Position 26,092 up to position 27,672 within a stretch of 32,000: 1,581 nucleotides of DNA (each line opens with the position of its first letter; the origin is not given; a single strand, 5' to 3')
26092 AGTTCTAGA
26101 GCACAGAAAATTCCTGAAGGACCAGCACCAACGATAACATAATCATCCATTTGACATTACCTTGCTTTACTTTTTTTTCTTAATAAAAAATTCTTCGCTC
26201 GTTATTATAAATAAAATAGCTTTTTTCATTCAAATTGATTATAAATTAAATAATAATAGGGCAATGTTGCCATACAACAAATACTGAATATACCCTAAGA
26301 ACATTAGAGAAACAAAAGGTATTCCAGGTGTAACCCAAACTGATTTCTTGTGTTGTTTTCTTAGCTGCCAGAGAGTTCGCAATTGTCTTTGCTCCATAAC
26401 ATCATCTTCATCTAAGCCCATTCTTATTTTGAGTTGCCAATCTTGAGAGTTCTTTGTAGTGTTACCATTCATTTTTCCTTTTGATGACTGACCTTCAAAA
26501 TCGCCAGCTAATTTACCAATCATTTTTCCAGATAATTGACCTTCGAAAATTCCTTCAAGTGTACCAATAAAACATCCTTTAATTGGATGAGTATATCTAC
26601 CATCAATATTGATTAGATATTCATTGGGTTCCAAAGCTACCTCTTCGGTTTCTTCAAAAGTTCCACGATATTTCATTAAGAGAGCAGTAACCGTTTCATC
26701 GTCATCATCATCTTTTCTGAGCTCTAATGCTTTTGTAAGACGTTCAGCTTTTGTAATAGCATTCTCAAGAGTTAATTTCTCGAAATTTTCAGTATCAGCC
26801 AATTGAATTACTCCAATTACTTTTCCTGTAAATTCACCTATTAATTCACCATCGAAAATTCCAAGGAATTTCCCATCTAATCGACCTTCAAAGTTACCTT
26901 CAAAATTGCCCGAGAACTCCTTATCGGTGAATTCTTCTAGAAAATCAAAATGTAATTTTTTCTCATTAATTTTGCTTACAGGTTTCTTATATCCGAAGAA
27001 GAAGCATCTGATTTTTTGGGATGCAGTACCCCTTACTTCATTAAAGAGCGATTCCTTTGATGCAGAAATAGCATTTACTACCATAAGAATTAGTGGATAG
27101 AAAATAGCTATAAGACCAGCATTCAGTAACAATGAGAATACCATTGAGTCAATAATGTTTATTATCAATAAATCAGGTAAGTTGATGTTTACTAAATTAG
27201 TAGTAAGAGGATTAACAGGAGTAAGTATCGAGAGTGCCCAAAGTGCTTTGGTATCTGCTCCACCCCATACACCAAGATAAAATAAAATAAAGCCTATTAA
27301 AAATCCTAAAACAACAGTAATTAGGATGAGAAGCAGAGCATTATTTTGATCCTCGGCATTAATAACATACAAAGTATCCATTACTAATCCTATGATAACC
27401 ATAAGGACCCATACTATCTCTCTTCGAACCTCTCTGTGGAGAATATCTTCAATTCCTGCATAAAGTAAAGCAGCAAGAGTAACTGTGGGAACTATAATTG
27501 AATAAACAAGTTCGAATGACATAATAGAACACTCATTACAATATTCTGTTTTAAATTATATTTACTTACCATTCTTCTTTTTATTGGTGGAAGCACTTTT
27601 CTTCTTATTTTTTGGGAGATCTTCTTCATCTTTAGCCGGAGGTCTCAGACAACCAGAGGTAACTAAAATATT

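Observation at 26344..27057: ~235-aa insert in an A24 peptidase with two blocks of perfectly phased G-x-phi-x tetrad repeats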

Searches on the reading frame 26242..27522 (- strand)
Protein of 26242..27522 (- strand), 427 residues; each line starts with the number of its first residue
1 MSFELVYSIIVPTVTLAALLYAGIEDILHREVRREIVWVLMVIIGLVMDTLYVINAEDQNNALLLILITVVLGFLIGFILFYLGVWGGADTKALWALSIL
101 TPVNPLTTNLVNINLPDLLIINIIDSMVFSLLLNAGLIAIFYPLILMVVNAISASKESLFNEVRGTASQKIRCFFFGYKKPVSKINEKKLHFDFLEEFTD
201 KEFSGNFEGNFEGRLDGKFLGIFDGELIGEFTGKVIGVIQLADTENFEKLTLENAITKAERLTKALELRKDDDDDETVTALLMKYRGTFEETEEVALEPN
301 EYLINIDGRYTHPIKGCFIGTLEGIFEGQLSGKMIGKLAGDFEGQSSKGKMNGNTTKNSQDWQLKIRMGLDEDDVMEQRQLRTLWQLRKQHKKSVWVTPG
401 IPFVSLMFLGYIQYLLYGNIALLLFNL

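Call 3: search_protein_families(library=pfam, proteins=[window:26242-27522:-], max_evalue=1)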
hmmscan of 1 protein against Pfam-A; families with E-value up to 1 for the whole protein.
window:26242-27522:- (427 aa): 3 families
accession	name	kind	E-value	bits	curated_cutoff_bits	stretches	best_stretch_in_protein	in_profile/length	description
PF01478.23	Peptidase_A24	-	1.2e-07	32.6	26.5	1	14-143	2-103/104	Type IV leader peptidase family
PF06847.16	Arc_PepC_II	-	9.8e-07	29.7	29.9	1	376-419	47-92/93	Archaeal Peptidase A24 C-terminus Type II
PF01419.22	Jacalin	-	0.038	14.8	22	1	262-320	31-87/136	Jacalin-like lectin domain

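Call 4: search_protein_families(library=ncbifam, proteins=[window:26242-27522:-], max_evalue=1)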
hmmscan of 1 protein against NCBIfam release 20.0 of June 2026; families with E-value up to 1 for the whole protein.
window:26242-27522:- (427 aa): 3 families
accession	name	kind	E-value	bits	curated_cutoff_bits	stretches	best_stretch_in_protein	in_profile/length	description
NF040695.1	FlaK_Arch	equivalog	1.1e-20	74.2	330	2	14-189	5-166/230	preflagellin peptidase FlaK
NF041415.1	halo_CC_star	equivalog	0.069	13.4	55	1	254-290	2-38/55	halo-CC-star protein HcsS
NF009925.1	PRK13386.1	equivalog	0.56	9.4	192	0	316-360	46-98/228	flagellar assembly protein FliH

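Call 6: find_homologous_proteins(query=window:26242-27522:-, max_evalue=0.001)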
Query window:26242-27522:- (427 aa): 42 proteins with E <= 0.001 among 8000 candidates.
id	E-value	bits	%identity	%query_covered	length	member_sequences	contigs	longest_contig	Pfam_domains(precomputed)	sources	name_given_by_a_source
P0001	1.2e-278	942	100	100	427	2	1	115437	PF01478.24,PF06847.17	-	-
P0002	1.5e-243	826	86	100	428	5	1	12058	PF01478.24,PF06847.17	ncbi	-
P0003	2.7e-242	822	88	100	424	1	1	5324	PF01478.24,PF06847.17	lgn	-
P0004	5.3e-240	814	85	100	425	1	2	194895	PF01478.24,PF06847.17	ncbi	-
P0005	5.9e-213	725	74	100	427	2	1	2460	PF01478.24,PF06847.17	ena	-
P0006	2.9e-204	697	71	97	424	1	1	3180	PF01478.24,PF06847.17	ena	-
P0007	2.6e-158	545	60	100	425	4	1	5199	PF06847.17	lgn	-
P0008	2.1e-151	522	53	100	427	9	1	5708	PF01478.24,PF06847.17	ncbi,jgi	ncbi:MAG: A24 family peptidase C-terminal domain-containing protein [Candidatus Heimdallarchaeota ar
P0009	1.5e-150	520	54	100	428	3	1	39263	PF06847.17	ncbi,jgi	ncbi:MAG: A24 family peptidase C-terminal domain-containing protein [Candidatus Heimdallarchaeota ar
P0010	1.5e-149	516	53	96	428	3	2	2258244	PF01478.24,PF06847.17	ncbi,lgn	-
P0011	2.9e-147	509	54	100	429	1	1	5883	PF06847.17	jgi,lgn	-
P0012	3.0e-147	509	53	100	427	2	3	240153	PF06847.17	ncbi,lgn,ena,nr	ncbi:MAG: hypothetical protein KGD59_02895 [Candidatus Heimdallarchaeota archaeon]|nr:hypothetical p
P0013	3.9e-147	508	53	100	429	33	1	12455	PF06847.17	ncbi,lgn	-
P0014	4.6e-147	508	54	100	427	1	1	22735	PF01478.24,PF06847.17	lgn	-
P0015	1.5e-146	506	53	100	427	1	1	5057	PF06847.17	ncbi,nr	ncbi:MAG: hypothetical protein FK732_08335 [Asgard group archaeon]|nr:hypothetical protein [Asgard g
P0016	1.8e-146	506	54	100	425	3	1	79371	PF06847.17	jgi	-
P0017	2.8e-146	506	53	100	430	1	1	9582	PF06847.17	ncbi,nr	ncbi:MAG: hypothetical protein FK730_16095 [Asgard group archaeon]|nr:hypothetical protein [Asgard g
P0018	1.2e-145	503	53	100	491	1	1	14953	PF06847.17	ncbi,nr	ncbi:MAG: hypothetical protein FK733_06760 [Asgard group archaeon]|nr:hypothetical protein [Asgard g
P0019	9.0e-145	501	55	100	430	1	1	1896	PF01478.24,PF06847.17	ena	-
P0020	9.4e-144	497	52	100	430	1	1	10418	PF01478.24,PF06847.17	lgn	-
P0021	1.4e-141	490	53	100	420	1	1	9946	PF06847.17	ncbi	ncbi:MAG: hypothetical protein ACFFDW_08255 [Candidatus Thorarchaeota archaeon]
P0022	2.7e-141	489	52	100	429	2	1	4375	PF06847.17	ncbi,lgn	-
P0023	2.8e-141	489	54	100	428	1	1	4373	PF06847.17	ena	-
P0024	1.7e-140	486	55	97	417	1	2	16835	PF01478.24,PF06847.17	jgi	jgi:hypothetical protein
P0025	1.0e-139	484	51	97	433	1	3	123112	PF01478.24,PF06847.17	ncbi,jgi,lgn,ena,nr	ncbi:MAG TPA: A24 family peptidase C-terminal domain-containing protein [Candidatus Bathyarchaeia ar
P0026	9.0e-139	481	53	100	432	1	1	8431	PF06847.17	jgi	jgi:preflagellin peptidase FlaK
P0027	9.5e-139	481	51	100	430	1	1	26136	PF01478.24,PF06847.17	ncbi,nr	ncbi:MAG: hypothetical protein FK734_13790 [Asgard group archaeon]|nr:hypothetical protein [Asgard g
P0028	1.5e-137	477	53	100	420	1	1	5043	PF06847.17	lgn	-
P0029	2.9e-131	456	48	100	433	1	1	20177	PF01478.24,PF06847.17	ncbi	-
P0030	1.8e-130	453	48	100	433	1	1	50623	PF06847.17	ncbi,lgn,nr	ncbi:MAG: prepilin peptidase [Candidatus Heimdallarchaeota archaeon]|nr:prepilin peptidase [Candidat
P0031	3.7e-129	449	49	97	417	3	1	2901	PF06847.17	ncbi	ncbi:MAG: A24 family peptidase C-terminal domain-containing protein, partial [Candidatus Heimdallarc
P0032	9.7e-127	441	48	100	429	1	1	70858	PF01478.24,PF06847.17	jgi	jgi:ABC-type cobalt transport system substrate-binding protein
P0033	1.1e-126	441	46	96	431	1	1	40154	PF01478.24,PF06847.17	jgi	-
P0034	1.3e-122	428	47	94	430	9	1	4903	PF06847.17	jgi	-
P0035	6.8e-120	419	48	100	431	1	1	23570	PF01478.24,PF06847.17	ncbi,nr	ncbi:MAG: hypothetical protein GF308_19830 [Candidatus Heimdallarchaeota archaeon]|nr:hypothetical p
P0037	3.1e-114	400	44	100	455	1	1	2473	PF01478.24,PF06847.17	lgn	-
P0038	2.5e-109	384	43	97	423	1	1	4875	PF01478.24,PF06847.17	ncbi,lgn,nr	ncbi:MAG: A24 family peptidase C-terminal domain-containing protein [Asgard group archaeon]|nr:A24 f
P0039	2.9e-76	275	50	59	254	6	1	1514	PF06847.17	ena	-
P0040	1.6e-10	58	31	48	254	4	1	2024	PF01478.24,PF06847.17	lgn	-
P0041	3.4e-10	57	32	48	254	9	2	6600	PF01478.24,PF06847.17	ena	-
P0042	1.2e-8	52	32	44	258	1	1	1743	PF01478.24,PF06847.17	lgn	-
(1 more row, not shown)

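Call 7: search_solved_structures(query=window:26242-27522:-, max_evalue=10, show_alignments=2)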
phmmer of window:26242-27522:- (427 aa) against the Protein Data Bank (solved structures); distinct sequences matched with E-value up to 10: 5.
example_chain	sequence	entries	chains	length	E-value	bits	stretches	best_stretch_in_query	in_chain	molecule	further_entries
3s0x_A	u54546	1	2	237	1.8e-07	33.4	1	16-188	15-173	Peptidase A24B, FlaK domain protein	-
23fj_R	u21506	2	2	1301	0.034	16.1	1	306-383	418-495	ARID domain-containing protein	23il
9fqr_Xs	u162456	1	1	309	0.18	13.7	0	248-308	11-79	Serine/threonine/tyrosine interacting like 1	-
7ojf_A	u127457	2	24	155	0.24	13.2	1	202-301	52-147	Outer membrane lipoprotein slyB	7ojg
9hn5_B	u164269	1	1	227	1.2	10.9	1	179-228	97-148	Double-strand-break repair protein rad21 homolog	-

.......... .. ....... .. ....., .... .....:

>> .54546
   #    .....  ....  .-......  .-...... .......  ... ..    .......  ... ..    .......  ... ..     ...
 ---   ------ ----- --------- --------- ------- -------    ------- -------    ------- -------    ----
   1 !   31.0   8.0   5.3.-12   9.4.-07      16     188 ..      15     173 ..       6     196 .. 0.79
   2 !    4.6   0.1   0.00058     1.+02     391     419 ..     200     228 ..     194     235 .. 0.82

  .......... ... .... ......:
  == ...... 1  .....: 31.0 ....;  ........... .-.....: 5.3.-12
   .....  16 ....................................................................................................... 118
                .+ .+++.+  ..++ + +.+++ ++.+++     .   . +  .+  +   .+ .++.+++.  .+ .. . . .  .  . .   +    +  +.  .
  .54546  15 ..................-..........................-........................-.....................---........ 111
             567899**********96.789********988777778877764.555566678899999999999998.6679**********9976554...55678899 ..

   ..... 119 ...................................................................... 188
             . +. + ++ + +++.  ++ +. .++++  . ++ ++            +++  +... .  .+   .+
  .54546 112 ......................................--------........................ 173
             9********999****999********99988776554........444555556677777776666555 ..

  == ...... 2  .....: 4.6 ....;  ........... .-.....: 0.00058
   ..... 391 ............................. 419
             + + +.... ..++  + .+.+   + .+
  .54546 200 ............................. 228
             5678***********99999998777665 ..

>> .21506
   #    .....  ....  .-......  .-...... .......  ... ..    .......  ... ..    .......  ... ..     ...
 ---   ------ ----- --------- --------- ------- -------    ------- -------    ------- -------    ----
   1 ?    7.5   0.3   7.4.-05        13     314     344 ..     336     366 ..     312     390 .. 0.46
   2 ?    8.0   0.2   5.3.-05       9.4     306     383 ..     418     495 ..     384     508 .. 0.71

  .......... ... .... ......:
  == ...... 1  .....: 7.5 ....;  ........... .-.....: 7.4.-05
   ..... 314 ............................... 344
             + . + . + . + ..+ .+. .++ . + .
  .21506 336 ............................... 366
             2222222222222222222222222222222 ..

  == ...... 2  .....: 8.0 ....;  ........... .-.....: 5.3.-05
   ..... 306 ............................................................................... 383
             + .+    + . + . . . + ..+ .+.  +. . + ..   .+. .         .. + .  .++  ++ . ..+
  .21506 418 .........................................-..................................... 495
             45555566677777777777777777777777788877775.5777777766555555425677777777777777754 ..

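Call 25: predict_structure(alignment_id=A1)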
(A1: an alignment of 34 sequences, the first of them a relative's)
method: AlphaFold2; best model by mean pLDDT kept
length: 427 residues; sequences in the alignment: 34
mean_pLDDT: 81.0   pTM: 0.70
mean pLDDT of the five models: 81.0, 80.3, 79.1, 79.0, 77.6
residues with pLDDT >= 90: 62; 70-90: 300; 50-70: 47; < 50: 18
segments of 3 or more residues with pLDDT < 50: 271-282, 290-294
pLDDT, mean of each block of 10 residues (from residue 1): 82 90 79 79 92 89 87 89 78 90 76 67 77 87 89 87 87 89 83 85 89 90 89 85 70 85 68 43 49 53 80 84 89 90 83 74 78 77 87 87 86 86 78
secondary structure, 60 per line:
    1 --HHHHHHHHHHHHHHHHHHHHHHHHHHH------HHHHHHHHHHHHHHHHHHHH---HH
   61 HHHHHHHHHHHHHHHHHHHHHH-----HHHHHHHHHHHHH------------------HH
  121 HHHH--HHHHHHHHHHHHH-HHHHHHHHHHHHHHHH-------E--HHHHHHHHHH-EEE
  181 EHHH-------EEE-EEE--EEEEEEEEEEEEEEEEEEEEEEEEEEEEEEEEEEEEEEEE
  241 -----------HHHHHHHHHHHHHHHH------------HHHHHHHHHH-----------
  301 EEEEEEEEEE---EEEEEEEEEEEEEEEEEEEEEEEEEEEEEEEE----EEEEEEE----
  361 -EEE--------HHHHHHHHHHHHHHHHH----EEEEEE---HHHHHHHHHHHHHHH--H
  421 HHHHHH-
elements in order: H3-29 H36-55 H59-82 H88-100 H119-124 H127-139 H141-156 H167-176 E178-181 E192-194 E196-198 E201-240 H252-267 H280-289 E301-310 E314-345 E350-356 E362-364 H373-389 E394-399 H403-417 H420-426

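Call 28: fold_search(model_id=the predicted structure, library=pdb)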
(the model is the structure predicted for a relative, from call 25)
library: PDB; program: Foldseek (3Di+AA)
matches with E <= 10: 49; with E <= 0.001: 0
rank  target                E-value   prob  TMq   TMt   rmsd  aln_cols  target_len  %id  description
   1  3s0x_A                1.0e-03  1.00  0.31  0.54   5.0       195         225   18  The crystal structure of GxGD membrane protease FlaK (released 2011-07-20)
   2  3s0x_B                4.3e-02  1.00  0.27  0.56   4.3       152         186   19  The crystal structure of GxGD membrane protease FlaK (released 2011-07-20)
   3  5mv6_C                8.5e-01  0.03  0.08  0.09  18.0       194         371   10  Structure of deformed wing virus, a honeybee pathogen (released 2017-04-05)
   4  9o8f_D                1.0e+00  0.11  0.15  0.08  11.1       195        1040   12  Cryo-EM structure of primidone-bound rabbit TRPM3 having 2 resting and 2 activated subunits (para position) at 18 degr (released 2025-12-17)
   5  5mv5_C                1.0e+00  0.01  0.07  0.08  16.0       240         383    8  Structure of deformed wing virus, a honeybee pathogen (released 2017-04-05)
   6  7jro_c                1.3e+00  0.30  0.16  0.24   6.8       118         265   19  Plant Mitochondrial complex IV from Vigna radiata (released 2021-01-20)
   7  3k07                  2.0e+00  0.01  0.11  0.07  23.6       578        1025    9  Crystal structure of CusA (released 2010-09-22)
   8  8ed7_A                2.3e+00  0.07  0.14  0.08  11.2       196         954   14  cryo-EM structure of TRPM3 ion channel in apo state (released 2022-11-02)
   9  8ed7_D                2.4e+00  0.07  0.15  0.08  11.5       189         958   15  cryo-EM structure of TRPM3 ion channel in apo state (released 2022-11-02)
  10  1z7z_3                2.4e+00  0.01  0.08  0.13  15.9       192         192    8  Cryo-em structure of human coxsackievirus A21 complexed with five domain icam-1kilifi (released 2005-08-02)
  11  6cs4_B                2.4e+00  0.01  0.06  0.09  14.7       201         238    8  CryoEM structure of human enterovirus D68 A-particle (pH 5.5 and 33 degrees Celsius) (released 2018-12-19)
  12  6acw_C                2.4e+00  0.01  0.07  0.11  19.1       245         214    8  The structure of CVA10 virus procapsid particle (released 2018-11-21)
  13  3fmg_A                2.4e+00  0.01  0.07  0.10  20.3       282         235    7  Structure of rotavirus outer capsid protein VP7 trimer in complex with a neutralizing Fab (released 2009-06-23)
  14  6gv4_C                3.0e+00  0.01  0.07  0.10  18.5       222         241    9  High-resolution Cryo-EM of Fab-labeled human parechovirus 3 (released 2018-11-21)
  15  8t60_A                3.1e+00  0.05  0.10  0.11  17.4       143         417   19  CryoEM structure of an inward-facing MelBSt at a Na(+)-bound and sugar low-affinity conformation (released 2024-02-28)
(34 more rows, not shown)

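Call 33: find_related_loci(query=A1, collection=genome_contigs, flank=8000)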
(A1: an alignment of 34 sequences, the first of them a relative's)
Query A1 (427 aa) in genome_contigs; peptide patterns used: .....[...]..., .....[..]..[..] (x = any residue, [..] = any of these).
215 stretches matched a pattern; 170 encode a relative of the query (tblastn E <= 1e-3); the best 80 are kept; 80 distinct loci.
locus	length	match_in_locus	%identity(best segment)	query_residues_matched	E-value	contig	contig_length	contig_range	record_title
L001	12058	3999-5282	86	1-427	0e+0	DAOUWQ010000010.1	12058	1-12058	MAG TPA_asm: Candidatus Heimdallarchaeota archaeon isolate CSMAG_879 CSMAG_879_k127_4304555_length_12058_cov_14.0000, wh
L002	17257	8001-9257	85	1-421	0e+0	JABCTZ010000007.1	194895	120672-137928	MAG: Candidatus Heimdallarchaeota archaeon isolate HM7_B34 k127_3857558, whole genome shotgun sequence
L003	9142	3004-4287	54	1-427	2e-152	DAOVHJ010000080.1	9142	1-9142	MAG TPA_asm: Candidatus Heimdallarchaeota archaeon isolate CSMAG_1338 CSMAG_1338_k141_4483946_length_9142_cov_11.0623, w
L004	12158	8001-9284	53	1-427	4e-151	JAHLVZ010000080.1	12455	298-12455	MAG: Candidatus Heimdallarchaeota archaeon isolate 12R2_15 NODE_1671_length_12455_cov_8.544113, whole genome shotgun seq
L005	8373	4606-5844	54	1-412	1e-150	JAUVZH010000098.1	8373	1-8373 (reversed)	MAG: Candidatus Heimdallarchaeota archaeon isolate CSMAG_1263 CSMAG_1263_k141_934060_length_8373_cov_7.0000, whole genom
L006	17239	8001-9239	53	1-412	4e-149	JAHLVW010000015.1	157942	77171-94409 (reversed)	MAG: Candidatus Heimdallarchaeota archaeon isolate 12F4_9 k141_10173, whole genome shotgun sequence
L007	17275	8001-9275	53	1-427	1e-143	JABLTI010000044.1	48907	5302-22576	MAG: Promethearchaeati archaeon isolate HMA_bin2.83 metabat2_83_fa_scaffold_2461, whole genome shotgun sequence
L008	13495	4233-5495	51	1-415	1e-130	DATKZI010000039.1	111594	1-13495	MAG TPA_asm: Candidatus Bathyarchaeia archaeon isolate SMAG_U14241 k141_1806680, whole genome shotgun sequence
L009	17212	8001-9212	48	1-402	1e-104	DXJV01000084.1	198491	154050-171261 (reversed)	MAG TPA_asm: Candidatus Heimdallarchaeota archaeon isolate MAG_147 k141_573452, whole genome shotgun sequence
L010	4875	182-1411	43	1-414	1e-97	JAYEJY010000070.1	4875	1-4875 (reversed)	MAG: Promethearchaeati archaeon isolate MAG151 MAG151_70, whole genome shotgun sequence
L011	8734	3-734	49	184-427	6e-73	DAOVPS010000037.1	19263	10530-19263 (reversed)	MAG TPA_asm: Candidatus Heimdallarchaeota archaeon isolate CSMAG_1555 CSMAG_1555_k141_996600_length_19263_cov_37.0000, w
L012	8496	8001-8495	58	1-164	5e-54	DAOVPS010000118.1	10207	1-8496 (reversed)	MAG TPA_asm: Candidatus Heimdallarchaeota archaeon isolate CSMAG_1555 CSMAG_1555_k141_1042917_length_10207_cov_16.0608,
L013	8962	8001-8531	33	19-208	2e-14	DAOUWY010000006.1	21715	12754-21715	MAG TPA_asm: Methanosarcinales archaeon isolate CSMAG_887 CSMAG_887_k141_6005_length_21715_cov_299.7922, whole genome sh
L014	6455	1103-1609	33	15-198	7e-14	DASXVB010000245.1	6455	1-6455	MAG TPA_asm: Methanosarcina sp. isolate SMAG_U4733 k141_10931, whole genome shotgun sequence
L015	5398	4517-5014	36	19-198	2e-13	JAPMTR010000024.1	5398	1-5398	MAG: Candidatus Methanoperedens sp. isolate Ig 1 Ig18389_08E140C01_z1_2020_scaffold_5784, whole genome shotgun sequence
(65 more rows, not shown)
